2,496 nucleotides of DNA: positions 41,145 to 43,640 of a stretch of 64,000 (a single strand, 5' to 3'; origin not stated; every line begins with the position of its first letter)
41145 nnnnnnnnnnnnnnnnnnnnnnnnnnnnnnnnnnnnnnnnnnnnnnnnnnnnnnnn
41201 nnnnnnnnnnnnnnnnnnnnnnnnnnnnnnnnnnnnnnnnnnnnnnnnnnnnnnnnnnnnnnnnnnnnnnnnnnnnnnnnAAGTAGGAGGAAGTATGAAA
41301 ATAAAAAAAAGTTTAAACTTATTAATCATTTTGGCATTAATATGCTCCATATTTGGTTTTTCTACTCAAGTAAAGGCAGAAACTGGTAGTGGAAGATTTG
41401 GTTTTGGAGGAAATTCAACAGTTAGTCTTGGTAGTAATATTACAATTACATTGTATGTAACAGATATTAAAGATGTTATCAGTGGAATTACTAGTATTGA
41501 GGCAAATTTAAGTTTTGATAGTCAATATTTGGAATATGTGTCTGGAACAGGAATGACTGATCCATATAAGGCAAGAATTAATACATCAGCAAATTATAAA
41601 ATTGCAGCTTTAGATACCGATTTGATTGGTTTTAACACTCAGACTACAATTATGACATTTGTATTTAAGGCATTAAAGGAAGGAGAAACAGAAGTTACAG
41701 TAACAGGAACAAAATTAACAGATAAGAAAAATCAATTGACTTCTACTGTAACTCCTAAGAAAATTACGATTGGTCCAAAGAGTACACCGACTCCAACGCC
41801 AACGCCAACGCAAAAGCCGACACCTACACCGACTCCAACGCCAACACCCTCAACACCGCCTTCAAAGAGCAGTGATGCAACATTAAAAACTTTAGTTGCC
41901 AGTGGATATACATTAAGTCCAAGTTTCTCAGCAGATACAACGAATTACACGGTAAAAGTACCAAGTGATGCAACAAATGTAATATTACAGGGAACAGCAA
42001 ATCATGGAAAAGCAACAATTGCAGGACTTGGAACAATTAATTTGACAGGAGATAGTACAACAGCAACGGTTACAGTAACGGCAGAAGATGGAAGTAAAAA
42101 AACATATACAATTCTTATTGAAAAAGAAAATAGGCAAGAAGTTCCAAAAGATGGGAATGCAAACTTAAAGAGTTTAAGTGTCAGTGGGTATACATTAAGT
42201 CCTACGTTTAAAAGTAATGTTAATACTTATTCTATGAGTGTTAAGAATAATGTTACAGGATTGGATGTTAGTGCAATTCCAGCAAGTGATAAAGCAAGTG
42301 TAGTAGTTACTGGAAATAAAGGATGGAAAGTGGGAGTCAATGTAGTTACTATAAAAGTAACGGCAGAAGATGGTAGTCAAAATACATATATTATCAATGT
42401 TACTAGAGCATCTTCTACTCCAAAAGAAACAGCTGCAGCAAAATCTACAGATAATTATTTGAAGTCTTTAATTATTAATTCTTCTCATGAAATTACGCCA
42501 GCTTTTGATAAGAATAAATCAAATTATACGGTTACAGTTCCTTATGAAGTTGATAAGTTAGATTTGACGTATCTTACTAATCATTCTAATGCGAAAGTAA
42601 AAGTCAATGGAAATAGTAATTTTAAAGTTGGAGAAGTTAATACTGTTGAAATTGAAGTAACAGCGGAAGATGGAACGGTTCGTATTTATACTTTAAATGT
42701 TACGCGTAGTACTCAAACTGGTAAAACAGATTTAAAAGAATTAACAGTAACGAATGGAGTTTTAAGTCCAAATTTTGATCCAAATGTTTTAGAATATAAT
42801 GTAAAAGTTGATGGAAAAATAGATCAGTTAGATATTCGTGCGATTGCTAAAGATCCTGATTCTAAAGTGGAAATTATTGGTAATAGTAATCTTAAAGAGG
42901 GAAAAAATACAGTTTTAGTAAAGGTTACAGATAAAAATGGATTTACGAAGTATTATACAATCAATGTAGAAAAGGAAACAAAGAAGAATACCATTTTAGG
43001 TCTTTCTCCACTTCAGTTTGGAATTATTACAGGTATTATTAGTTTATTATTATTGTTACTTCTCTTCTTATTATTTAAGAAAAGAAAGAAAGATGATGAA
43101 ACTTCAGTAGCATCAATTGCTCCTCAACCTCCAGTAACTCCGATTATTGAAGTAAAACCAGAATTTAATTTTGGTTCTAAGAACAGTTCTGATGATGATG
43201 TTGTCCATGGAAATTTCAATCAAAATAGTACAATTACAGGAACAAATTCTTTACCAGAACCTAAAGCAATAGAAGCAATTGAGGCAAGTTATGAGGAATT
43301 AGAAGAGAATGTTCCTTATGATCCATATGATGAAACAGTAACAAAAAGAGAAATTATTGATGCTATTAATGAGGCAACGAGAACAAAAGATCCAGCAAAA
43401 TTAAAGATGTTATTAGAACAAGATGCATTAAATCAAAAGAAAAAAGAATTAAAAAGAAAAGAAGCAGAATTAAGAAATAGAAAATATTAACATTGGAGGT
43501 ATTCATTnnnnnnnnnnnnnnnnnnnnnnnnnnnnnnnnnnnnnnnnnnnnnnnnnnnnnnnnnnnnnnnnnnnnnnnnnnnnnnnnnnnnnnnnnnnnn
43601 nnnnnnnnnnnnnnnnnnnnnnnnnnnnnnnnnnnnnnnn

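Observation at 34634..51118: Non-cellulosomal cohesin-dockerin cell-surface assembly locus with embedded sortase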

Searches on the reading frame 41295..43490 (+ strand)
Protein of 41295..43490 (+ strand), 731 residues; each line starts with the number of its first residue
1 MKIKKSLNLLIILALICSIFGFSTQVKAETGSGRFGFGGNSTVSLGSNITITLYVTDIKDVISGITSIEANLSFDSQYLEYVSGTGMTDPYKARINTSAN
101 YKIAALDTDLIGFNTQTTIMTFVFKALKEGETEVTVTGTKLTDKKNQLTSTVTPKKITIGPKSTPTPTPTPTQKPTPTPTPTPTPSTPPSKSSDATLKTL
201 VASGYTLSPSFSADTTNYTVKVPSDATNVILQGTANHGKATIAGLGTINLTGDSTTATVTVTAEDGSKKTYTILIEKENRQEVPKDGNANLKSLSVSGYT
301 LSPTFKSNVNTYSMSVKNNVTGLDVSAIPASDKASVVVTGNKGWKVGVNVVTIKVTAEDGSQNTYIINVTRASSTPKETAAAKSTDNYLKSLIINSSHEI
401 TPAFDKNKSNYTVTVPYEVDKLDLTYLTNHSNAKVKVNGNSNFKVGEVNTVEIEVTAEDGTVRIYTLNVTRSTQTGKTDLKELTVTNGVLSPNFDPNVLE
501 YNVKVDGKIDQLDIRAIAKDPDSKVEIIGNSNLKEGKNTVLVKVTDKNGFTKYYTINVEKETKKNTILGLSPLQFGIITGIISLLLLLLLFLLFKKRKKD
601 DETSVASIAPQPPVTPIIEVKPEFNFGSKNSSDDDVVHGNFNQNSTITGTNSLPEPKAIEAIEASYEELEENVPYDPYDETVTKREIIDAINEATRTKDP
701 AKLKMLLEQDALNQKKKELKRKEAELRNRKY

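Call 4: search_protein_families(library=pfam, proteins=[window:41295-43490:+], max_evalue=0.1)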
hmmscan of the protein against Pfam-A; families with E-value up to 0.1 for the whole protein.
window:41295-43490:+ (731 aa): 6 families
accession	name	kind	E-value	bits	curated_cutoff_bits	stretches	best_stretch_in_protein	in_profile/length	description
PF12733.13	Cadherin-like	-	9.9e-41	138.5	24.2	4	399-471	5-88/89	Cadherin-like beta sandwich domain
PF05959.16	DUF884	-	0.039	14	25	0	282-397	37-160/194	Nucleopolyhedrovirus protein of unknown function (DUF884)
PF07760.16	DUF1616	-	0.039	13.5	31.6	1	214-296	167-237/307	Protein of unknown function (DUF1616)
PF00746.26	Gram_pos_anchor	-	0.068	13.6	20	0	579-601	20-42/43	LPXTG cell wall anchor motif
PF07495.19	Y_Y_Y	-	0.07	13.5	26.6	0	531-555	33-57/65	Y_Y_Y domain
PF24966.2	Ig_TR130_2nd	-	0.098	13.7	23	0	397-449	28-80/95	TR130 second Ig-like domain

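Call 5: search_protein_families(library=ncbifam, proteins=[window:41295-43490:+], max_evalue=0.01)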
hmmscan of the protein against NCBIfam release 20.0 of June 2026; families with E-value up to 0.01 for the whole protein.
window:41295-43490:+ (731 aa): 0 families

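Call 35: find_related_loci(query=A5, collection=genome_contigs, flank=10000)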
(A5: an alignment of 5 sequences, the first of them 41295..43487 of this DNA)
Query A5 (731 aa) in genome_contigs; peptide patterns used: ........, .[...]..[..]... (x = any residue, [..] = any of these).
514 stretches matched a pattern; 71 encode a relative of the query (tblastn E <= 1e-3); 71 distinct loci.
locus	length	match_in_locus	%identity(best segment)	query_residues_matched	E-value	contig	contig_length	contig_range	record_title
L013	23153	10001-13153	71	1-731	0e+0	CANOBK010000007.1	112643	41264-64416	MAG TPA_asm: uncultured Bacillales bacterium isolate SRR19759455_bin.3_metawrap_v1.3_MAG genome assembly, contig: NODE.2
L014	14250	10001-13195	65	1-714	0e+0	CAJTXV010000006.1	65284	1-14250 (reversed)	MAG TPA_asm: uncultured Bacilli bacterium isolate MGBC119928 genome assembly, contig: MGBC119928.6, whole genome shotgun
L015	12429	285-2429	65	20-730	0e+0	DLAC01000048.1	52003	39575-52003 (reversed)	MAG TPA_asm: Bacillales bacterium UBA7057 UBA7057_contig_4389, whole genome shotgun sequence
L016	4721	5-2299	74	47-729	0e+0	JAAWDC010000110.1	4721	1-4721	MAG: Bacilli bacterium isolate ABMPRH_183_0 k141_1041180, whole genome shotgun sequence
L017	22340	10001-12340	49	4-723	1e-135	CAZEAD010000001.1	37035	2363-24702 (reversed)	MAG TPA_asm: uncultured Mycoplasma sp. isolate SRP287540_co2_279 genome assembly, contig: NODE_1051_length_37035_cov_8.0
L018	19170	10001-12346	46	9-714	1e-127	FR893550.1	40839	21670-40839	Clostridium sp. CAG:433 genomic scaffold, scf41, whole genome shotgun sequence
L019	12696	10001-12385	45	9-726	6e-126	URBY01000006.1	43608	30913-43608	uncultured Tenericutes bacterium isolate UMGS855 genome assembly, contig: NODE_637_length_43608_cov_7.397470, whole geno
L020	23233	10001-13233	46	178-725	7e-121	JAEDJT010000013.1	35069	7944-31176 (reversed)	MAG: Bacilli bacterium isolate MAG195 NODE_832_length_35069_cov_10.567373, whole genome shotgun sequence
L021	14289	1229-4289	41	31-727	5e-119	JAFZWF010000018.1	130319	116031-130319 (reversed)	MAG: Bacilli bacterium isolate RGIG8154 Water_buffalos_Rumen-3__c1376095, whole genome shotgun sequence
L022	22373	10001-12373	46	9-723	7e-128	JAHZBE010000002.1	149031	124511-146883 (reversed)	MAG: bacterium isolate HRGM_Genome_2006 HRGM_Genome_2006_2, whole genome shotgun sequence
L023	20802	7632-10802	35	184-583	5e-47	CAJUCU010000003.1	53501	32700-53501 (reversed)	MAG TPA_asm: uncultured Bacilli bacterium isolate MGBC117562 genome assembly, contig: MGBC117562.3, whole genome shotgun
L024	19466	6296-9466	35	184-583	6e-48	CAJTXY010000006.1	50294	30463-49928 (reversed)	MAG TPA_asm: uncultured Bacilli bacterium isolate MGBC119817 genome assembly, contig: MGBC119817.6, whole genome shotgun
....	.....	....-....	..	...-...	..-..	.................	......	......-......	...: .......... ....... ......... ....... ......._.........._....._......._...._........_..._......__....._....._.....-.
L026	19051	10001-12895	34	190-571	8e-39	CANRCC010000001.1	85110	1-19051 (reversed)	MAG: uncultured Bacilli bacterium isolate Lapin-028__bin32 genome assembly, contig: Lapin-028__NODE_204_length_85110_cov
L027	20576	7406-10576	34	190-574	2e-44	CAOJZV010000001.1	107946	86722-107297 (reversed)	MAG TPA_asm: uncultured Firmicutes bacterium isolate SRR17684644_bin.21_metawrap_v1.3_MAG genome assembly, contig: NODE.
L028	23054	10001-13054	30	190-570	5e-37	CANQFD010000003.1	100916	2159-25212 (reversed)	MAG: uncultured Bacilli bacterium isolate Lapin-003-2__bin2 genome assembly, contig: Lapin-003-2__NODE_167_length_100916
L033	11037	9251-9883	39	173-556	6e-28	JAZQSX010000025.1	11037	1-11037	MAG: Acutalibacteraceae bacterium isolate T1900045195_TC20190191.MAGScoT_cleanbin_000002 SGB_5313_k141_2641679, whole ge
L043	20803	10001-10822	35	192-574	2e-20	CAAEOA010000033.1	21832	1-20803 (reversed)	MAG TPA_asm: Ruminococcaceae bacterium, isolate HGM13222, WGS project CAAEOA010000000 data, contig: ERS537327_19_k99_180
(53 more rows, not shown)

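Call 67: search_protein_families(library=pfam, proteins=[L018:2173-9954:+, L018:9971-12424:+, L021:2229-4310:+, L021:4317-6032:+, L033:2582-8839:+, L033:8843-10090:+, L043:5896-9753:+, L043:9767-10981:+], max_evalue=0.001)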
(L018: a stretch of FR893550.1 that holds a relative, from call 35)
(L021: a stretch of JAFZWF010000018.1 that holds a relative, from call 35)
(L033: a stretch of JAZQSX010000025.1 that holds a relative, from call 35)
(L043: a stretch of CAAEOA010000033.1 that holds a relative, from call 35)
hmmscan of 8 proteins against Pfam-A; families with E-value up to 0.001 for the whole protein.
L018:2173-9954:+ (2594 aa): 1 family
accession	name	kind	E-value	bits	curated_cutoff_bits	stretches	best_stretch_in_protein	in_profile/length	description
PF12733.13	Cadherin-like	-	2.4e-170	554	24.2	19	626-707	2-89/89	Cadherin-like beta sandwich domain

L018:9971-12424:+ (818 aa): 3 families
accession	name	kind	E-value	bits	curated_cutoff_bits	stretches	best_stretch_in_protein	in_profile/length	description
PF12733.13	Cadherin-like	-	4.5e-64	213.3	24.2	5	273-352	3-89/89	Cadherin-like beta sandwich domain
PF09136.16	Glucodextran_B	-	2.8e-09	37.2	27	0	191-260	8-82/83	Glucodextranase, domain B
PF19077.6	Big_13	-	5.5e-06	27.2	27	0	582-637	43-96/102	Bacterial Ig-like domain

L021:2229-4310:+ (694 aa): 1 family
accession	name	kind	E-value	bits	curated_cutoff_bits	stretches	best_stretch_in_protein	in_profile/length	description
PF12733.13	Cadherin-like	-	7.1e-30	103.7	24.2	3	276-354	3-88/89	Cadherin-like beta sandwich domain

L021:4317-6032:+ (572 aa): 1 family
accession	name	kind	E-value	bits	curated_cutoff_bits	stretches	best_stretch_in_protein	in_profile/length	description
PF12733.13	Cadherin-like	-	1.4e-26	93.2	24.2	3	163-240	2-89/89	Cadherin-like beta sandwich domain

L033:2582-8839:+ (2086 aa): 8 families
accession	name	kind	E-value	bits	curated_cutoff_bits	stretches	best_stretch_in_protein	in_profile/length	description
PF02368.24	Big_2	-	1.3e-63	211.3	22.8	6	676-748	2-79/79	Bacterial Ig-like domain (group 2)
PF22359.2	Big-like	-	4e-15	56.2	27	1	709-751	5-47/48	Bacterial Ig-like domain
PF00404.24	Dockerin_1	-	8.6e-12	45.5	22.9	1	2024-2080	1-57/57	Dockerin type I domain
PF20578.4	aBig_2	-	8.5e-07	29.1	27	0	789-840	36-85/89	Atrophied bacterial Ig domain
PF00036.39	EF-hand_1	-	0.00011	22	25.4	0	2058-2075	8-25/29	EF hand domain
PF07705.17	CARDB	-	0.0004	21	22.7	1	1545-1641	12-99/101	CARDB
PF13499.12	EF-hand_7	-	0.00096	19.9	30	0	2026-2074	12-64/67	EF-hand domain pair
PF12894.13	ANAPC4_WD40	-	0.00098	19.8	22.9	0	758-822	11-76/91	Anaphase-promoting complex subunit 4 WD40 domain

L033:8843-10090:+ (416 aa): 1 family
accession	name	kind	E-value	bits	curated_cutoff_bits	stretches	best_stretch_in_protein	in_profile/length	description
PF12733.13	Cadherin-like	-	2.1e-19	70.2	24.2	2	173-248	7-89/89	Cadherin-like beta sandwich domain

L043:5896-9753:+ (1286 aa): 2 families
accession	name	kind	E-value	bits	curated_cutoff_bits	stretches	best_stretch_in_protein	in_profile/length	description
PF07523.18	Big_3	-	3.7e-26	91.6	21.2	3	1077-1142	2-68/68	Bacterial Ig-like domain (group 3)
PF00404.24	Dockerin_1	-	1.1e-09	38.8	22.9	1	1223-1278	2-57/57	Dockerin type I domain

L043:9767-10981:+ (405 aa): 2 families
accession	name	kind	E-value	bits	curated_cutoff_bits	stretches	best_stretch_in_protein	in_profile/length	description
PF12733.13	Cadherin-like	-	9.3e-18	64.9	24.2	2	163-242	2-88/89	Cadherin-like beta sandwich domain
PF00963.24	Cohesin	-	6.5e-06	26.8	24.1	1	38-150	10-135/139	Cohesin domain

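Call 87: search_protein_families(library=padloc, proteins=[window:41295-43490:+], max_evalue=0.001)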
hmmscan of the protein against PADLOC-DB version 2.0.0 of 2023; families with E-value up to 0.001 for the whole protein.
window:41295-43490:+ (731 aa): 0 families

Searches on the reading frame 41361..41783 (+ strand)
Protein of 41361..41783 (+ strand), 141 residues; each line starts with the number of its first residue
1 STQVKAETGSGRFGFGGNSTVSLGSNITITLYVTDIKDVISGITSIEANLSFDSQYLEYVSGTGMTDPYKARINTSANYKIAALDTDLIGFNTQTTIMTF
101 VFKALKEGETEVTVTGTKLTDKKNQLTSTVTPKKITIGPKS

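Call 28: search_protein_families(library=pfam, proteins=[window:41361-41783:+], max_evalue=1)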
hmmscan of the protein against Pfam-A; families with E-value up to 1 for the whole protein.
seq(141 aa): 3 families
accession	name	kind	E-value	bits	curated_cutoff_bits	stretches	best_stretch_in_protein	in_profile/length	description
PF00963.24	Cohesin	-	4.9e-08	33.7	24.1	1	18-137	8-139/139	Cohesin domain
PF17957.7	Big_7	-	0.055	14.5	24.1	1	18-86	11-59/70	Bacterial Ig domain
PF09394.16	Inhibitor_I42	-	0.077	13.7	27.2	1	96-125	53-82/91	Chagasin family peptidase inhibitor I42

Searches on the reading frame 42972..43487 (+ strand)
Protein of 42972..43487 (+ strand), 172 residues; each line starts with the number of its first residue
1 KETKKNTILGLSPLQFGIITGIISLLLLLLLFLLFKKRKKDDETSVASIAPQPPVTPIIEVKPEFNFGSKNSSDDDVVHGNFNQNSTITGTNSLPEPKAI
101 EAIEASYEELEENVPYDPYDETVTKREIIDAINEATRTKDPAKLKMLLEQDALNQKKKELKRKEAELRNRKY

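Call 69: search_protein_representatives(protein=window:42972-43487:+)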
Query: 172 residues. Proteins with E-value up to 0.001 (for the whole library): 77; up to 1e-10: 52; up to 1e-30: 15. The best 77 are listed.
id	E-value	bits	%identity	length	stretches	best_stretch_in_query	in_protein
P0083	4.3e-50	185.9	65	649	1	1-170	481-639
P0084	3.8e-41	156.9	60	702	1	6-167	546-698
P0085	1.2e-40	155.2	58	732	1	6-170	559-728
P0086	5.7e-39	149.8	56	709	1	1-169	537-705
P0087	2.1e-38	147.9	52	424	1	4-169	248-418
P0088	1.2e-37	145.5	54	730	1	7-167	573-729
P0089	3.3e-37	144.0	55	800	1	1-164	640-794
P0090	1.1e-35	139.1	56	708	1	1-170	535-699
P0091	1.3e-35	138.9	54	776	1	5-170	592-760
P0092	3.0e-35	137.7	54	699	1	6-165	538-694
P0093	6.2e-35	136.7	54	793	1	5-172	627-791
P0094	1.8e-32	128.6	51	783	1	4-166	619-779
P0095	4.3e-32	127.4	53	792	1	3-165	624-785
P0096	6.0e-32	127.0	51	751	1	2-170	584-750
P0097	9.0e-31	123.1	52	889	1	7-167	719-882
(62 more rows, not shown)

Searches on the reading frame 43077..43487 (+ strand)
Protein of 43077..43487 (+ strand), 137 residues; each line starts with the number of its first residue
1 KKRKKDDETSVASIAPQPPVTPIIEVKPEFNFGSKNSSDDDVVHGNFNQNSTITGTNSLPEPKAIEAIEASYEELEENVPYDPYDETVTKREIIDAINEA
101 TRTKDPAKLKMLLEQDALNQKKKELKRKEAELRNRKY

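Call 28: search_protein_families(library=pfam, proteins=[window:43077-43487:+], max_evalue=1)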
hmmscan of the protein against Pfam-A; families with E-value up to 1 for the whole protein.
seq(137 aa): 0 families

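Call 86: search_solved_structures(query=window:43077-43487:+, max_evalue=10)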
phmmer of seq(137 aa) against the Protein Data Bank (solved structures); distinct sequences matched with E-value up to 10: 3.
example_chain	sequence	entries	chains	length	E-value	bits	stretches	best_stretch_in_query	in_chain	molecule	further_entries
6g6j_A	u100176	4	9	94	0.49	13.8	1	50-134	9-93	Myc proto-oncogene protein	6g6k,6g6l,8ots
7qle_A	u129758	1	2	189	2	11.8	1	28-60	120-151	S-layer protein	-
8i7o_B2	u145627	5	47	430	7.5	9.9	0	73-126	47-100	Tektin-2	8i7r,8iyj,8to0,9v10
